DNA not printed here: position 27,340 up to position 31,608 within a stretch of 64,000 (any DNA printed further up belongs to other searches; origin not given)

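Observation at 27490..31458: Single 1322-aa polypeptide fusing a processive GT2 synthase, a Wzx/MOP-like flippase domain and a GT4 transferase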

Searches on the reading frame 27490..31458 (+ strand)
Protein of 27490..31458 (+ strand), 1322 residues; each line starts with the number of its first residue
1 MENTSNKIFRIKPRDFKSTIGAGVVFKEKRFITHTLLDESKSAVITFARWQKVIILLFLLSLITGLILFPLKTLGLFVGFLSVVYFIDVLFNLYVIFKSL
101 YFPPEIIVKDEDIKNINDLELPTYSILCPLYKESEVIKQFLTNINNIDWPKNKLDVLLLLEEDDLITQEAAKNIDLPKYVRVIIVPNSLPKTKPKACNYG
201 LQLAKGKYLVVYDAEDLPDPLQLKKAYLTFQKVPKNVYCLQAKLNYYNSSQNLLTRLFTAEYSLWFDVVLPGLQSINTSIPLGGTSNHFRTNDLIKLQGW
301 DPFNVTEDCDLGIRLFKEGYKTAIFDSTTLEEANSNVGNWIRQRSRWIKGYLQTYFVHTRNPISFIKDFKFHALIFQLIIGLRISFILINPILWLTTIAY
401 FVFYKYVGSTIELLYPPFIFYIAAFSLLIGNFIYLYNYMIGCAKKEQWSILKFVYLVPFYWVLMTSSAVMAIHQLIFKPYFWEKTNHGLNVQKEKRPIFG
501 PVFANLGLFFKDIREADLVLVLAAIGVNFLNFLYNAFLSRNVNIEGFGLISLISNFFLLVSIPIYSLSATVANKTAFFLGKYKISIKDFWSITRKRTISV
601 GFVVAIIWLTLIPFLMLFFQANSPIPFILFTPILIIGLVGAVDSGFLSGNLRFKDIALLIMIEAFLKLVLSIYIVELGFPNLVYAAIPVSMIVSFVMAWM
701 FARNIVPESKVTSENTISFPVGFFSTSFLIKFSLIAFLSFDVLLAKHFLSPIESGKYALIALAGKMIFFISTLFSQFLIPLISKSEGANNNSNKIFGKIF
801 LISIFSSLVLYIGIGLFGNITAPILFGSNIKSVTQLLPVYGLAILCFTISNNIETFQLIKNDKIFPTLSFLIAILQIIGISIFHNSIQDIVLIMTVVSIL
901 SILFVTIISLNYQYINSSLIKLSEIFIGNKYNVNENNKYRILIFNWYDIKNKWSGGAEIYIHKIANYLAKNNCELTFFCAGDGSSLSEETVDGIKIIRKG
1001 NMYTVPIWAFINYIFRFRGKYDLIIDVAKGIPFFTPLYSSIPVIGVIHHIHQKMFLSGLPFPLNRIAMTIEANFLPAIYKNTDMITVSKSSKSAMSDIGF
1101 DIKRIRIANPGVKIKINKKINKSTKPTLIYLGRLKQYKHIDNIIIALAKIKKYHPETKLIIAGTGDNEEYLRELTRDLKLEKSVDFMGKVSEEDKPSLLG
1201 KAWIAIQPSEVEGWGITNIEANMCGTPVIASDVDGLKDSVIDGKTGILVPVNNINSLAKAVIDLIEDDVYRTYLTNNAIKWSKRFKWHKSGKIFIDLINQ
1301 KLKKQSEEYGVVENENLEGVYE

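Call 3: search_protein_families(library=pfam, proteins=[window:27490-31455:+], max_evalue=0.1)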
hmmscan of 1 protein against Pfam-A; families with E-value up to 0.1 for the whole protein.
window:27490-31455:+ (1322 aa): 8 families
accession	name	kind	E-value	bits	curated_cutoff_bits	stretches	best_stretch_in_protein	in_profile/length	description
PF00534.26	Glycos_transf_1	-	8.3e-46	156.1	26.4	1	1116-1281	5-172/172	Glycosyl transferases group 1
PF13692.12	Glyco_trans_1_4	-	3.2e-33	115.4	27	1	1126-1267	2-142/142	Glycosyl transferases group 1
PF13632.12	Glyco_trans_2_3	-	4.4e-21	76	27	1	209-402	2-196/198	Glycosyl transferase family group 2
PF13641.12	Glyco_tranf_2_3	-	1e-18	68.6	27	1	122-350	1-230/230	Glycosyltransferase like family 2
PF13439.12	Glyco_transf_4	-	1e-11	45.6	28.5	1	955-1113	2-167/170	Glycosyltransferase Family 4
PF00535.33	Glycos_transf_2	-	6.6e-10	39.6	23.3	1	125-258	1-131/168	Glycosyl transferase family 2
PF20706.3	GT4-conflict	-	2.3e-08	33.9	26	1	1108-1238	177-318/385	Family 4 Glycosyltransferase in conflict systems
PF13524.12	Glyco_trans_1_2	-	0.048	14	25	0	1149-1274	8-121/144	Glycosyl transferase-like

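Call 4: search_protein_families(library=ncbifam, proteins=[window:27490-31455:+], max_evalue=0.1)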
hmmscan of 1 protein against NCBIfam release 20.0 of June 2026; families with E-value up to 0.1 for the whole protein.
window:27490-31455:+ (1322 aa): 49 families (the best 25 are shown)
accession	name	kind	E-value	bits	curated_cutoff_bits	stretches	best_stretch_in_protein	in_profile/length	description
TIGR03449.1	mycothiol_MshA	equivalog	1.2e-26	93.6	462.5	1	1123-1296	218-398/406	D-inositol-3-phosphate glycosyltransferase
NF041010.1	glycosy_Agl16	equivalog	5.9e-25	87.9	575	1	955-1290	15-340/352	glycosylation protein Agl16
TIGR03999.1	thiol_BshA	equivalog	3.5e-24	85.5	273.7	1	1121-1289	195-361/375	N-acetyl-alpha-D-glucosaminyl L-malate synthase BshA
NF041876.1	EPS_EpsE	equivalog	5.9e-22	78.5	400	1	1097-1278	192-372/389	exopolysaccharide biosynthesis GT4 family glycosyltransferase EpsE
NF047880.1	glyco_SdgA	exception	6.4e-21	74.5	800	1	1039-1291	237-480/488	serine-aspartate repeat adhesin O-glycosyltransferase SdgA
TIGR03088.1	stp2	hypoth_equivalog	6.5e-20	71.5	409.05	1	1098-1297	167-369/374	TIGR03088 family PEP-CTERM/XrtA system glycosyltransferase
TIGR02149.1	glgA_Coryne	subfamily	9.3e-19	67.8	302.4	1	1099-1288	177-377/391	glycogen synthase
TIGR04157.1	glyco_rSAM_CFB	subfamily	1.1e-18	67.5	400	1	1123-1268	225-367/406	TIGR04157 family glycosyltransferase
NF050056.1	ProtGlycPglH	equivalog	6.1e-18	65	600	1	1082-1300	138-352/354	GalNAc-alpha-(1->4)-GalNAc-alpha-(1->3)-diNAcBac-PP-undecaprenol alpha-1,4-N-acetyl-D-galactosaminyltransferase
TIGR04047.1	MSMEG_0565_glyc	hypoth_equivalog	7.9e-18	64.7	259.85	1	1098-1296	166-369/373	MSMEG_0565 family glycosyltransferase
TIGR04063.1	stp3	hypoth_equivalog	2.4e-17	62.9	442.05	1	1098-1294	187-388/397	TIGR04063 family PEP-CTERM/XrtA system glycosyltransferase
NF046085.1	XrtY_assoc_Gly1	equivalog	7.7e-17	61.2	400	1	1115-1280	194-362/387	XrtY-associated glycosyltransferase XYAG1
TIGR03937.1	PgaC_IcaA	equivalog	1.2e-16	60.7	422.3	1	83-478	4-393/407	poly-beta-1,6-N-acetyl-D-glucosamine synthase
NF007396.0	PRK09922.1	equivalog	4.5e-16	58.7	385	1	1085-1277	140-337/361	lipopolysaccharide 1,6-galactosyltransferase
NF038229.1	Glyco4_Geo_Pelo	equivalog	3.3e-15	55.9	400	1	1106-1300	136-335/338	GPMC system family 4 glycosyltransferase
NF038295.1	EPS_HpsP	equivalog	6.9e-15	54.9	550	1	1116-1296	199-382/388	hormogonium polysaccharide biosynthesis glycosyltransferase HpsP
TIGR02918.1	TIGR02918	equivalog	2.9e-13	49.3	574.6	1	1116-1284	310-475/500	accessory Sec system glycosyltransferase GtfA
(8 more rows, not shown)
